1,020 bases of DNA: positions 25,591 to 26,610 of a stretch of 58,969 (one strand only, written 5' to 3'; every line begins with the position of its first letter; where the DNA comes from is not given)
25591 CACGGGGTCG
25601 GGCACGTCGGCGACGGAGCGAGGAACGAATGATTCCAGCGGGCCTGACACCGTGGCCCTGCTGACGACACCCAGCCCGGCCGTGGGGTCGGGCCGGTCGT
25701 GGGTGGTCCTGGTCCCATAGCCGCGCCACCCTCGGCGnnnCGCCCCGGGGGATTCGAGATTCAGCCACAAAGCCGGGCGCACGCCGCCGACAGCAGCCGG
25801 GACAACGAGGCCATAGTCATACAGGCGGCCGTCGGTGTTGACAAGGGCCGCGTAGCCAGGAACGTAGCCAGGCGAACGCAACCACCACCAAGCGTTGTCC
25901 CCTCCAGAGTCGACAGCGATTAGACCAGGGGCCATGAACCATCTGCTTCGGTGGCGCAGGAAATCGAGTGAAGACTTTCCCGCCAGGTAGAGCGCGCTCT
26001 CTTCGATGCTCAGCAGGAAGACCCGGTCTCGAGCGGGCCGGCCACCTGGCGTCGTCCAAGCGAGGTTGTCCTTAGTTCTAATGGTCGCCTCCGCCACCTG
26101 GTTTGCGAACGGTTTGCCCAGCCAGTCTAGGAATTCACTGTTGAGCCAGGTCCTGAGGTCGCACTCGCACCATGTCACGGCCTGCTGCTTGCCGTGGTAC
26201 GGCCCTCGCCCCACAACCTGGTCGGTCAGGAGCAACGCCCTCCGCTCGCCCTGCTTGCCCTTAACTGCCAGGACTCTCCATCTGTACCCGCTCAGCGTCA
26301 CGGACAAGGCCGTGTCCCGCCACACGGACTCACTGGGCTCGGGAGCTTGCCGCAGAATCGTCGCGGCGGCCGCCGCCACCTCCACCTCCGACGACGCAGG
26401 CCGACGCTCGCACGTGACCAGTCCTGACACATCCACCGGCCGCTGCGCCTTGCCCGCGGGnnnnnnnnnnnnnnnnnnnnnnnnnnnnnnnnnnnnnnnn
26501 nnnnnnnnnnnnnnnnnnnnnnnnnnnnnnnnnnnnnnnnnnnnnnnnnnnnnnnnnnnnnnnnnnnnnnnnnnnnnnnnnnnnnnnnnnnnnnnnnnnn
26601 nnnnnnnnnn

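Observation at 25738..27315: Single polypeptide fusing HNH nuclease, TIR and DUF6273-like domains: candidate undescribed one-gene immune/abortive-infection system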

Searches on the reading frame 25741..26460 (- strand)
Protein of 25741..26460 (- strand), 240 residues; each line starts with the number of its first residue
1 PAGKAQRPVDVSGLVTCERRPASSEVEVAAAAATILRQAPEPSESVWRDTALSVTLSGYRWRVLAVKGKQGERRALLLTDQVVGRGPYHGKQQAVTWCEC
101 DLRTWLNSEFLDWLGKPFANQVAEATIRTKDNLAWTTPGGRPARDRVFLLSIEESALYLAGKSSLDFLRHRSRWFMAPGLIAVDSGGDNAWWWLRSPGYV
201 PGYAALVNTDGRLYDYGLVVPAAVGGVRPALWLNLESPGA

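Call 20: find_homologous_proteins(query=window:25741-26460:-, max_evalue=0.001)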
Query seq(240 aa) (240 aa): 1140 proteins with E <= 0.001 among 2773 candidates; the best 120 are listed.
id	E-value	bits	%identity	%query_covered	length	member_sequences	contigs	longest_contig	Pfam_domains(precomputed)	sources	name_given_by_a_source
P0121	9.1e-81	289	42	95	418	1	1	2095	PF19789.7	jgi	-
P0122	6.3e-68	247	47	94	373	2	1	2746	PF19789.7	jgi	jgi:hypothetical protein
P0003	3.9e-64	235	56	97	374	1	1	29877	PF19789.7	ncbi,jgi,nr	ncbi:MAG: DUF6273 domain-containing protein, partial [Propionibacteriaceae bacterium]|jgi:hypothetic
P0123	6.3e-48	181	48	93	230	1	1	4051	PF19789.7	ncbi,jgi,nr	ncbi:MAG: DUF6273 domain-containing protein [Cellulomonas sp.]|jgi:hypothetical protein|nr:DUF6273 d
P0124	4.4e-47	179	49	78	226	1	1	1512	PF19789.7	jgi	jgi:hypothetical protein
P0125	2.6e-40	156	43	93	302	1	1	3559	PF19789.7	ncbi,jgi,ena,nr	ncbi:MAG: DUF6273 domain-containing protein [Micrococcales bacterium]|nr:DUF6273 domain-containing p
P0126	3.3e-40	156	46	80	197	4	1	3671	PF19789.7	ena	-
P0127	2.6e-39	153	33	95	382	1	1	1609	PF19789.7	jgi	jgi:hypothetical protein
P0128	2.2e-38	150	37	73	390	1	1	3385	PF19789.7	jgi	jgi:co-chaperonin GroES (HSP10)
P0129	6.3e-38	149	33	83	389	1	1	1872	PF19789.7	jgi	jgi:hypothetical protein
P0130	9.6e-38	148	35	79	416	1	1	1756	PF13240.12,PF19789.7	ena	-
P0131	1.7e-37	147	43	94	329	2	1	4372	PF19789.7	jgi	-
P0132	4.5e-37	146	38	89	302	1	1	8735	PF19789.7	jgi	jgi:hypothetical protein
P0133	9.1e-35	138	30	96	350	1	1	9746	PF19789.7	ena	-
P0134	9.9e-33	132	39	96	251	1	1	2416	PF19789.7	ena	-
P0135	2.9e-32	130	44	78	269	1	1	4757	PF19789.7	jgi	jgi:hypothetical protein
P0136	3.8e-32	130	39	76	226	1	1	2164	PF19789.7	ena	-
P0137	6.6e-32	129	33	92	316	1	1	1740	PF19789.7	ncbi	-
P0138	1.3e-31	128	45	78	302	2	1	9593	PF19789.7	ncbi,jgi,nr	ncbi:MAG: DUF6273 domain-containing protein [Micrococcales bacterium]|nr:DUF6273 domain-containing p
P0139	4.9e-31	126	39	77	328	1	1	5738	PF19789.7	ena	-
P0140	6.3e-31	126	43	76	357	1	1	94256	PF19789.7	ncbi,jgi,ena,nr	ncbi:MAG: DUF6273 domain-containing protein [Firmicutes bacterium]|nr:DUF6273 domain-containing prot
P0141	7.4e-31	125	33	61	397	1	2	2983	PF19789.7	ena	-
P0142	8.8e-31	125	42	73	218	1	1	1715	PF19789.7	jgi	jgi:hypothetical protein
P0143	9.1e-31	125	39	77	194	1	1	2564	PF19789.7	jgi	jgi:hypothetical protein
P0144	1.1e-30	125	43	76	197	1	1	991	PF19789.7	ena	-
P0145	1.1e-30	125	40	76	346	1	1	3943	PF19789.7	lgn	-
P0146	1.4e-30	125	42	73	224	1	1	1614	PF19789.7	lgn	-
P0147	1.8e-30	124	36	92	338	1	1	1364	PF19789.7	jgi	-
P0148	5.1e-30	123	40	77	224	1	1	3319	PF19789.7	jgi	-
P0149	8.9e-30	122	37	77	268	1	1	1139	PF19789.7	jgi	jgi:hypothetical protein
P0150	9.5e-30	122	42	77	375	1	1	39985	PF19789.7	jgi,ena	-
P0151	1.2e-29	122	42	76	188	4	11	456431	PF19789.7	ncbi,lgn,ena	-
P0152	1.6e-29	121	43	73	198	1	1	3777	PF19789.7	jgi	jgi:hypothetical protein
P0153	2.7e-29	120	40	76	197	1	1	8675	PF19789.7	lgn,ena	-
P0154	3.8e-29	120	38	76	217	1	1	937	PF19789.7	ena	-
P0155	3.9e-29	120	42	77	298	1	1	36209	PF19789.7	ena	-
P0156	5.7e-29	119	39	77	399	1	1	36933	PF19789.7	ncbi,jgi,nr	ncbi:MAG: DUF6273 domain-containing protein [Clostridiales Family XIII bacterium]|jgi:hypothetical p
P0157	6.6e-29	119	39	84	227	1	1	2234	PF19789.7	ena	-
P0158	7.7e-29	119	38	77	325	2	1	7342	PF19789.7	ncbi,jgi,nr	ncbi:MAG: DUF6273 domain-containing protein, partial [Turicibacter sp.]|nr:DUF6273 domain-containing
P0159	8.4e-29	119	39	76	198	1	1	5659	PF19789.7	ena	-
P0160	9.4e-29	119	40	82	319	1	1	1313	PF19789.7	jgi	jgi:hypothetical protein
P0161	1.4e-28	118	40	74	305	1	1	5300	PF19789.7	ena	-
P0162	1.9e-28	118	38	76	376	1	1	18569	PF19789.7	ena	-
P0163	2.1e-28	117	36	80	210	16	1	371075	PF19789.7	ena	-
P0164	2.9e-28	117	40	76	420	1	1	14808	PF19789.7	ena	-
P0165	3.9e-28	117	38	77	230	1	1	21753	PF19789.7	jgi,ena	-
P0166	3.9e-28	117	40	76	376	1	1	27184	PF19789.7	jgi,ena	-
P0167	4.1e-28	117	42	75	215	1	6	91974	PF19789.7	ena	-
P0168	4.2e-28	116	42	75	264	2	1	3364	PF19789.7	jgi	-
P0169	5.1e-28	116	38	82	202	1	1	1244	PF19789.7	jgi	jgi:hypothetical protein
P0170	5.3e-28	116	38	76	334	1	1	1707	PF19789.7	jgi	-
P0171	6.5e-28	116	39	76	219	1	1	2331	PF19789.7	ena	-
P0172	8.8e-28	115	39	76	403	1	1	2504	PF19789.7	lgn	-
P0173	9.3e-28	115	34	98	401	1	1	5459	PF19789.7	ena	-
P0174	1.3e-27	115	36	75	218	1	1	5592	PF19789.7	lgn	-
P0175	1.3e-27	115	39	83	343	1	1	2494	PF19789.7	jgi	jgi:hypothetical protein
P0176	1.3e-27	115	34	98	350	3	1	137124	PF19789.7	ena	-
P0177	1.4e-27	115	39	78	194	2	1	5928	PF19789.7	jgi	jgi:hypothetical protein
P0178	1.6e-27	115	37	88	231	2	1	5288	PF19789.7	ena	-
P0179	1.7e-27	114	38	76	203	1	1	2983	PF19789.7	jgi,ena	-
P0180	1.7e-27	114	34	73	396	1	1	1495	PF19789.7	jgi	jgi:hypothetical protein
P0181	1.8e-27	114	42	75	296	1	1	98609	PF19789.7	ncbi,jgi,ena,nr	ncbi:MAG: DUF6273 domain-containing protein [Defluviitaleaceae bacterium]|nr:DUF6273 domain-containi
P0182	1.9e-27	114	42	74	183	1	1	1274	PF19789.7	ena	-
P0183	2.2e-27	114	39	77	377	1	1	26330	PF19789.7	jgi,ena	-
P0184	2.2e-27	114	41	76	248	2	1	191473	PF19789.7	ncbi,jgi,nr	ncbi:MAG: DUF6273 domain-containing protein [Oscillospiraceae bacterium]|nr:DUF6273 domain-containin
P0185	2.3e-27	114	43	76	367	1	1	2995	PF19789.7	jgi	jgi:hypothetical protein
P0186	2.6e-27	114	38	76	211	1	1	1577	PF19789.7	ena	-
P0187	2.6e-27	114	42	77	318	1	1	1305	PF19789.7,PF13599.14,PF00805.29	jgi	jgi:hypothetical protein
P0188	3.2e-27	114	39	76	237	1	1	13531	PF19789.7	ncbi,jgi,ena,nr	ncbi:MAG: DUF6273 domain-containing protein [Oscillospiraceae bacterium]|nr:DUF6273 domain-containin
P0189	3.7e-27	113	35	79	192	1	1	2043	PF19789.7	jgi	jgi:hypothetical protein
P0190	3.9e-27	113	37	76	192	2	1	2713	PF19789.7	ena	-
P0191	4.3e-27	113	34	91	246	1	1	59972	PF19789.7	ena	-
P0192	4.7e-27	113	39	77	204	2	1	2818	PF19789.7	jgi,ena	-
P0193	5.0e-27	113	35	88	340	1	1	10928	PF19789.7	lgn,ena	-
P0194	5.3e-27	113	40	77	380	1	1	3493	PF19789.7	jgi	jgi:hypothetical protein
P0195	5.4e-27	113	39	75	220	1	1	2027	PF19789.7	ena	-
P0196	6.0e-27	113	36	73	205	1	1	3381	PF19789.7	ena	-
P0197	6.1e-27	113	43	59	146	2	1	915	PF19789.7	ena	-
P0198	6.3e-27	113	38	78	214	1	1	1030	PF19789.7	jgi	jgi:hypothetical protein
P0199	6.5e-27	113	42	67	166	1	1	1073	PF19789.7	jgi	jgi:hypothetical protein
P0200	7.1e-27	112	40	73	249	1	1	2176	PF19789.7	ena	-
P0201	7.7e-27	112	41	76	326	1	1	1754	PF19789.7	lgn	-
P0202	8.6e-27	112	41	75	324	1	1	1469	PF19789.7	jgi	jgi:hypothetical protein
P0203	8.7e-27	112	34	76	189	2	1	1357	PF19789.7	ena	-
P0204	9.9e-27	112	34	77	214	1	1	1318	PF19789.7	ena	-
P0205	1.0e-26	112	41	73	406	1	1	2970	PF19789.7,PF08357.17,PF13676.12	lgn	-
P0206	1.0e-26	112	36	75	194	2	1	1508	PF19789.7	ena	-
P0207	1.1e-26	112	39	76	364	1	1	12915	PF19789.7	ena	-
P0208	1.1e-26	112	39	76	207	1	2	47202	PF19789.7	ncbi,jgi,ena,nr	ncbi:MAG: DUF6273 domain-containing protein [Oscillospiraceae bacterium]|nr:DUF6273 domain-containin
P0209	1.2e-26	112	38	77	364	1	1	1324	PF19789.7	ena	-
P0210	1.2e-26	112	37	76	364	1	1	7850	PF19789.7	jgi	jgi:hypothetical protein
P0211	1.2e-26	112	37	76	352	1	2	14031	PF19789.7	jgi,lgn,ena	-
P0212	1.3e-26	112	35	75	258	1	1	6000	PF19789.7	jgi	jgi:hypothetical protein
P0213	1.3e-26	112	36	92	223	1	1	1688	PF19789.7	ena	-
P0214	1.3e-26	112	39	75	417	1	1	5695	PF19789.7,PF10137.15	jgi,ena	-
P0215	1.3e-26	112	38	77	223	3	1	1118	PF19789.7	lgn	-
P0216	1.5e-26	111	38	77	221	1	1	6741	PF19789.7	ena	-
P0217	1.6e-26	111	41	73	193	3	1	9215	PF19789.7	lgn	-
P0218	1.6e-26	111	39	76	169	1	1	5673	PF19789.7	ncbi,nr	ncbi:MAG: DUF6273 domain-containing protein [Oscillospiraceae bacterium]|nr:DUF6273 domain-containin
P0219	1.7e-26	111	39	73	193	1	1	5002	PF19789.7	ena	-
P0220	1.9e-26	111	39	76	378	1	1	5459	PF19789.7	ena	-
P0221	2.1e-26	111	40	76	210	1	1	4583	PF19789.7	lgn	-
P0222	2.2e-26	111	37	76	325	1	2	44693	PF19789.7,PF13676.12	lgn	-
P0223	2.3e-26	111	36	83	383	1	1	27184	PF19789.7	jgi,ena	-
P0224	2.8e-26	110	38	76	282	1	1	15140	PF19789.7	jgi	-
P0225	3.2e-26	110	35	78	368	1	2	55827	PF19789.7,PF13676.12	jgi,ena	-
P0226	3.5e-26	110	37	77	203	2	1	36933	PF19789.7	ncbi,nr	ncbi:MAG: DUF6273 domain-containing protein [Clostridiales Family XIII bacterium]|nr:DUF6273 domain-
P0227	3.5e-26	110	37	98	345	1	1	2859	PF19789.7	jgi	jgi:hypothetical protein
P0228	3.6e-26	110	40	75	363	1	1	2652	PF19789.7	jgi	jgi:DNA-directed RNA polymerase subunit RPC12/RpoP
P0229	4.1e-26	110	38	76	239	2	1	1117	PF19789.7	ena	-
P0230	4.1e-26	110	41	74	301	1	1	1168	PF19789.7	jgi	jgi:hypothetical protein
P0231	4.1e-26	110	36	89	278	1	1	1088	PF19789.7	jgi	jgi:hypothetical protein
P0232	4.7e-26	110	39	75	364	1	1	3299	PF19789.7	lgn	-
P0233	4.9e-26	110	35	76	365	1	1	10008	PF19789.7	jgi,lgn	jgi:hypothetical protein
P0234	5.4e-26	110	41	76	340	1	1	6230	PF19789.7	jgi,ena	-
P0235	5.7e-26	109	36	76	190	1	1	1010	PF19789.7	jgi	jgi:hypothetical protein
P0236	6.1e-26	109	40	68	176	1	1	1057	PF19789.7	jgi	-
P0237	6.5e-26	109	37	77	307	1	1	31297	PF19789.7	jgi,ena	-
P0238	7.0e-26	109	38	78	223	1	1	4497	PF19789.7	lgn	-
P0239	7.1e-26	109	35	90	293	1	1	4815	PF19789.7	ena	-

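Call 24: find_encoding_contigs(protein=P0225, flank=10000, max_places=3)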
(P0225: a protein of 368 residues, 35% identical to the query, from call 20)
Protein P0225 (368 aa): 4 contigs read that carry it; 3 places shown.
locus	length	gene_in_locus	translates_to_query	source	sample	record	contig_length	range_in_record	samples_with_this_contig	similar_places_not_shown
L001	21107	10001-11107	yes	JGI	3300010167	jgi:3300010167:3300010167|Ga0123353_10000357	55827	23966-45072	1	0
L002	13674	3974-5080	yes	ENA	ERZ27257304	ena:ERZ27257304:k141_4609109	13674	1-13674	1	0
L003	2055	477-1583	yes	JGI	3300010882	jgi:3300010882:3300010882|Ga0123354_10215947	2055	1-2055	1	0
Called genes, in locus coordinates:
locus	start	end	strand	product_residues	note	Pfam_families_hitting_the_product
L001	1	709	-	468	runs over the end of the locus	-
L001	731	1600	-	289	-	PF00288:GHMP_kinases_N, PF08544:GHMP_kinases_C (faint)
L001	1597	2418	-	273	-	PF02811:PHP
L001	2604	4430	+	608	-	PF00753:Lactamase_B, PF23023:Anti-Pycsar_Apyc1 (faint), PF12706:Lactamase_B_2, PF22505:RNase_J_b_CASP, PF07521:RMMBL, PF17770:RNase_J_C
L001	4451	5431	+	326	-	PF00144:Beta-lactamase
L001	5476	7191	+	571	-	PF24898:GGDEF_GdpP, PF01368:DHH, PF02272:DHHA1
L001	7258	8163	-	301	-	-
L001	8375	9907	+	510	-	PF01943:Polysacc_synt, PF01554:MatE (weak)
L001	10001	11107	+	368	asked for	PF13676:TIR_2, PF19789:DUF6273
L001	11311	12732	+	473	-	PF00342:PGI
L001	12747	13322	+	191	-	-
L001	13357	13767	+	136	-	-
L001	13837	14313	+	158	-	PF02620:YceD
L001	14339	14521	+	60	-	PF01783:Ribosomal_L32p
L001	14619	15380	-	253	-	PF12844:HTH_19, PF13443:HTH_26, PF13560:HTH_31, PF01381:HTH_3, PF13428:TPR_14 (faint), PF14559:TPR_19 (faint), PF13432:TPR_16 (weak)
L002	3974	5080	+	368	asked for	PF13676:TIR_2, PF19789:DUF6273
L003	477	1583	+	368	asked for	PF13676:TIR_2, PF19789:DUF6273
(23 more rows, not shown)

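Call 25: find_encoding_contigs(protein=P0222, flank=10000, max_places=3)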
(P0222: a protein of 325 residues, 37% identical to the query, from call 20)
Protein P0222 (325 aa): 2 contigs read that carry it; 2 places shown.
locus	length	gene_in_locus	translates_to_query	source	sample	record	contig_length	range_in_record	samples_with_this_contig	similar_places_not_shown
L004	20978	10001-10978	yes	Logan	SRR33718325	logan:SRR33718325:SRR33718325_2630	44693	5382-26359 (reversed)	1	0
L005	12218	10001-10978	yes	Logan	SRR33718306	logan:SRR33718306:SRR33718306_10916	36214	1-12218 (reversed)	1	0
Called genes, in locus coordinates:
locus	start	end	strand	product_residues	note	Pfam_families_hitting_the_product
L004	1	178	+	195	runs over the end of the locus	PF02586:SRAP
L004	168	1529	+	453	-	PF01554:MatE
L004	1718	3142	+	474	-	-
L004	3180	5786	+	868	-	-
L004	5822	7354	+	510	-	-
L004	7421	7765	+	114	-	PF10825:DUF2752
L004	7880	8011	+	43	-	-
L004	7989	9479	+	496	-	PF02026:RyR (weak)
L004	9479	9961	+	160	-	-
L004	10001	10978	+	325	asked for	PF13676:TIR_2, PF19789:DUF6273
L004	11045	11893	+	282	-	-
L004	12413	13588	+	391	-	PF14659:Phage_int_SAM_3, PF22022:Phage_int_M (faint), PF00589:Phage_integrase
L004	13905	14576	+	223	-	-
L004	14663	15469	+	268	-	-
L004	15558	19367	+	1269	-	PF14200:RicinB_lectin_2, PF00652:Ricin_B_lectin, PF14200:RicinB_lectin_2, PF00963:Cohesin, PF00404:Dockerin_1, PF00963:Cohesin, PF02368:Big_2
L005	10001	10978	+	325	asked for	PF13676:TIR_2, PF19789:DUF6273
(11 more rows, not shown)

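Call 38: search_protein_families(library=padloc, proteins=[P0225, P0205, P0214], max_evalue=0.00001)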
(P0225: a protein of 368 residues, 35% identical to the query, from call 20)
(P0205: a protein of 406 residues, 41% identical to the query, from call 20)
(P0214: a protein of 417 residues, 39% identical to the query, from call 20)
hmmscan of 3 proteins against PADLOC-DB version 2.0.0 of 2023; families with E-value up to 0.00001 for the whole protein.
P0225 (368 aa): 5 families
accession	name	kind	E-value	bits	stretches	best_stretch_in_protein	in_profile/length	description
PDLC02421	Aga_TIR-PNTD1-PNTD2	-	9e-11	39.5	1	15-96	5-89/430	Class I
PDLC02403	Aga_TIR-PNTD1-PNTD2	-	1.8e-09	35.2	1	33-102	23-100/443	Class I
PDLC02012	SAVED5--SAVED_TIR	-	1e-07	29.4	1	15-88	13-90/404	-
PDLC05062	PDC-S66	-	4.8e-06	24.2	1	13-100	148-241/282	-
PDLC03015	TIR-NLR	-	8.5e-06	22.7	0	17-93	5-81/824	-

P0205 (406 aa): 3 families
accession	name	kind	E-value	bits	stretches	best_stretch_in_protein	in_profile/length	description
PDLC03957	bSEFIR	-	9.4e-68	227.9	1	6-287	38-261/412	-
PDLC02421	Aga_TIR-PNTD1-PNTD2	-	1.2e-07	29.2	1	8-162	5-151/430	Class I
PDLC02403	Aga_TIR-PNTD1-PNTD2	-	5.8e-07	26.9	1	25-170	19-158/443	Class I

P0214 (417 aa): 4 families
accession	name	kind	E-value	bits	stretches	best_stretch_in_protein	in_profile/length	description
PDLC00731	Effector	-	2.6e-10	37.8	1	4-159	152-277/306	TIR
PDLC02371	PycTIR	-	8.8e-08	29.8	1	4-158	149-261/288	-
PDLC00732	Effector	-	2.9e-07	27.7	1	4-158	148-272/301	TIR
PDLC00729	Effector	-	2.3e-06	25.3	1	8-89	5-82/310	TIR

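Call 39: predict_structure(alignment_id=A1)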
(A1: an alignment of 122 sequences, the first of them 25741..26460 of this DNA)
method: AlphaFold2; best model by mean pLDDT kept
length: 240 residues; sequences in the alignment: 122
mean_pLDDT: 92.8   pTM: 0.91
mean pLDDT of the five models: 92.8, 91.7, 91.7, 91.6, 91.5
residues with pLDDT >= 90: 199; 70-90: 28; 50-70: 10; < 50: 3
segments of 3 or more residues with pLDDT < 50: none
pLDDT, mean of each block of 10 residues (from residue 1): 70 95 97 94 71 96 95 96 98 98 98 98 98 96 98 95 83 85 97 98 98 97 95 84
secondary structure, 60 per line:
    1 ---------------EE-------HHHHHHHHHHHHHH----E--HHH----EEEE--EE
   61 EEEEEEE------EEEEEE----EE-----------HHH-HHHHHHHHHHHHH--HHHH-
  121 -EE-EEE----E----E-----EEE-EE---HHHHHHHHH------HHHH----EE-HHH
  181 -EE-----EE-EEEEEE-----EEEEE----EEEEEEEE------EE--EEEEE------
elements in order: H25-38 E53-56 E59-67 E74-79 H101-113 H116-119 E125-127 E143-145 H152-160 H167-170 E192-197 E203-207 E212-219 E230-234

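Call 43: fold_search(model_id=the predicted structure, library=pdb)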
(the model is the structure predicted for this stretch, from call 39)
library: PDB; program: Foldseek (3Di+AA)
matches with E <= 10: 219; with E <= 0.001: 1
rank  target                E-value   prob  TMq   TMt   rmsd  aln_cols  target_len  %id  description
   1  9qa6                  9.3e-06  1.00  0.52  0.16   6.0       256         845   16  Cryo-EM structure of Thomasclavelia ramosa IgA peptidase (IgAse) active site mutant (S32-N876) (released 2025-06-25)
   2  1g5h_D                1.8e-01  0.08  0.20  0.13  14.7       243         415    9  CRYSTAL STRUCTURE OF THE ACCESSORY SUBUNIT OF MURINE MITOCHONDRIAL POLYMERASE GAMMA (released 2001-03-14)
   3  9ibz_C                3.0e-01  0.06  0.19  0.14  18.2       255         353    9  Chimeric mitochondrial DNA polymerase gamma ternary complex (mAhB) in human-like error-editing conformer (composite) (released 2025-06-04)
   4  8g5m_C                3.2e-01  0.06  0.19  0.13  12.9       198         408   11  Cryo-EM structure of the Mismatch Locking Complex (III) of Human Mitochondrial DNA Polymerase Gamma (released 2024-01-10)
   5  2du4_A                4.4e-01  0.02  0.10  0.07  14.8       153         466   12  Crystal structure of Archaeoglobus fulgidus O-phosphoseryl-tRNA synthetase complexed with tRNACys (released 2007-03-13)
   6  9ggc_C                5.3e-01  0.05  0.21  0.16  17.3       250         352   10  Structure of the G848S mutant of human mitochondrial DNA polymerase gamma (released 2025-04-16)
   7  8g5k_B                5.3e-01  0.04  0.19  0.14  16.6       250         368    9  Cryo-EM structure of the Wedge Alignment Complex (VIII) of Human Mitochondrial DNA Polymerase Gamma (released 2024-01-10)
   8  6gwg                  5.6e-01  0.02  0.11  0.07  16.0       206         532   10  Alpha-galactosidase from Thermotoga maritima in complex with cyclohexene-based carbasugar mimic of galactose covalently  (released 2018-08-22)
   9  8v54_B                8.2e-01  0.03  0.17  0.12  13.4       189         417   10  Engaged conformation of the human mitochondrial DNA polymerase gamma bound to DNA (released 2024-07-10)
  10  8g5j_C                8.2e-01  0.03  0.18  0.13  14.4       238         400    9  Cryo-EM structure of the Mismatch Uncoupling Complex (II) of Human Mitochondrial DNA Polymerase Gamma (released 2024-01-10)
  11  9y4c_B                8.8e-01  0.03  0.20  0.15  14.3       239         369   10  Strand displacement state I of Human mitochondrial DNA polymerase gamma ternary complex (released 2026-02-18)
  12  4ztu_C                1.0e+00  0.04  0.19  0.14   8.1       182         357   10  Structural basis for processivity and antiviral drug toxicity in human mitochondrial DNA replicase (released 2015-09-23)
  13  4ztz_C                1.0e+00  0.04  0.19  0.14   8.1       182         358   10  Structural basis for processivity and antiviral drug toxicity in human mitochondrial DNA replicase (released 2015-09-23)
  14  9ic1_C                1.0e+00  0.04  0.19  0.13  12.3       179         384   12  Chimeric mitochondrial DNA polymerase gamma ternary complex (hAmB) in replication conformer (released 2025-06-04)
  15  5c52_C                1.0e+00  0.03  0.17  0.13  11.8       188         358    8  Probing the Structural and Molecular Basis of Nucleotide Selectivity by Human Mitochondrial DNA Polymerase gamma (released 2016-05-11)
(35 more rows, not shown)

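Call 47: find_encoding_contigs(protein=P0205, flank=10000, max_places=3)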
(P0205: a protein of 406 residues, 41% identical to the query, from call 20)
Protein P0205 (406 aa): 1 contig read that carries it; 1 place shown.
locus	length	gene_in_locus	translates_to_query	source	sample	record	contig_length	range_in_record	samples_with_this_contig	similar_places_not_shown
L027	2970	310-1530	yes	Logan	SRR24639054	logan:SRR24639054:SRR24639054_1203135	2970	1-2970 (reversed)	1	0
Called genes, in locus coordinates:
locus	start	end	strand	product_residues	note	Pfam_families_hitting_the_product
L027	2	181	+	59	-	?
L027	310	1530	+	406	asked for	PF08357:SEFIR, PF13676:TIR_2, PF19789:DUF6273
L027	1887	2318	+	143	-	PF13274:SocA_Panacea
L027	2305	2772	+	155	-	-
